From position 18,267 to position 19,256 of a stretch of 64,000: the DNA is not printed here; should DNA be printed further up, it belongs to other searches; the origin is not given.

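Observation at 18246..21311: Compact three-gene TG...CA transposon with exactly defined ends and a Zn-finger/HTH accessory gene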

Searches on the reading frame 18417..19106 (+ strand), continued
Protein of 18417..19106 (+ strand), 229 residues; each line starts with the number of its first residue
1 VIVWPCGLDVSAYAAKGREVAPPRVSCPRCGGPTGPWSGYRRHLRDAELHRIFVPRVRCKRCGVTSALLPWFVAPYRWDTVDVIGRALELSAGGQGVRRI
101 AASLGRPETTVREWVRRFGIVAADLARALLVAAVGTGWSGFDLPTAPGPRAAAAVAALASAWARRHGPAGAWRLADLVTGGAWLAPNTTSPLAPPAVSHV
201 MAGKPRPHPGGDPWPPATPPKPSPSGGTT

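Call 60: find_encoding_contigs(protein=window:18417-19106:+, flank=4500, max_places=10)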
Protein window:18417-19106:+ (229 aa): 1 contig read that carries it; 1 place shown.
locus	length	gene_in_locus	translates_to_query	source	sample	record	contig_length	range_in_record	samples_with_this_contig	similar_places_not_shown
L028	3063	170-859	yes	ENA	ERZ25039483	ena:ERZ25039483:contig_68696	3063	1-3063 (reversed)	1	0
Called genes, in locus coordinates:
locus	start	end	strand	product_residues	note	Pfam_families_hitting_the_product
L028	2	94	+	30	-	?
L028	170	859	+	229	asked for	PF20020:DUF6431 (weak), PF13384:HTH_23 (weak)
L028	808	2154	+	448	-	PF13518:HTH_28 (weak), PF13551:HTH_29, PF13565:HTH_32, PF00665:rve, PF13683:rve_3, PF09299:Mu-transpos_C, PF22483:Mu-transpos_C_2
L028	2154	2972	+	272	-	PF13191:AAA_16 (faint), PF09848:SLFN-g3_helicase (weak), PF13401:AAA_22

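Call 70: search_protein_families(library=pfam, proteins=[L023:4465-5037:+, L024:4447-5025:+], max_evalue=0.01)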
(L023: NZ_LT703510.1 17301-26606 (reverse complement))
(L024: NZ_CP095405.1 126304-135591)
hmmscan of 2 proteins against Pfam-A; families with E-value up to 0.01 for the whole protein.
L023:4465-5037:+ (190 aa): 5 families
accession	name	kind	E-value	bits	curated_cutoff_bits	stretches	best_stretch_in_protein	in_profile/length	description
PF20020.4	DUF6431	-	2.1e-09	37.5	26.6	1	21-111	1-82/82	Domain of unknown function (DUF6431)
PF13384.12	HTH_23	-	1.4e-06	28.4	24.6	1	84-114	10-40/50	Homeodomain-like domain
PF08281.18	Sigma70_r4_2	-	4.3e-06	26.7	25.7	1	85-115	20-50/54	Sigma-70, region 4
PF13551.12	HTH_29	-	0.0045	17.5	28.1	0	84-114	4-35/64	Winged helix-turn helix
PF09339.16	HTH_IclR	-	0.0067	16.6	22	0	83-113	10-40/52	IclR helix-turn-helix domain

L024:4447-5025:+ (192 aa): 8 families
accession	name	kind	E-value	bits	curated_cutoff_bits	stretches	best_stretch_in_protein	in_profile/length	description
PF20020.4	DUF6431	-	2.2e-08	34.3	26.6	1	21-111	1-82/82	Domain of unknown function (DUF6431)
PF13384.12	HTH_23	-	1.5e-07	31.5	24.6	1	84-116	10-44/50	Homeodomain-like domain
PF13936.12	HTH_38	-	1.9e-05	24.7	27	1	88-114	17-43/44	Helix-turn-helix domain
PF08281.18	Sigma70_r4_2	-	3.2e-05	23.9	25.7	1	86-114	21-49/54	Sigma-70, region 4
PF09339.16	HTH_IclR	-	9.8e-05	22.5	22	1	83-113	10-40/52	IclR helix-turn-helix domain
PF13518.12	HTH_28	-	0.00085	19.8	25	1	85-114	6-35/52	Helix-turn-helix domain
PF13551.12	HTH_29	-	0.0021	18.6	28.1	1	86-117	6-39/64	Winged helix-turn helix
PF17283.8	Zn_ribbon_SprT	-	0.004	17.6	28.1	0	47-63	18-34/38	SprT-like zinc ribbon domain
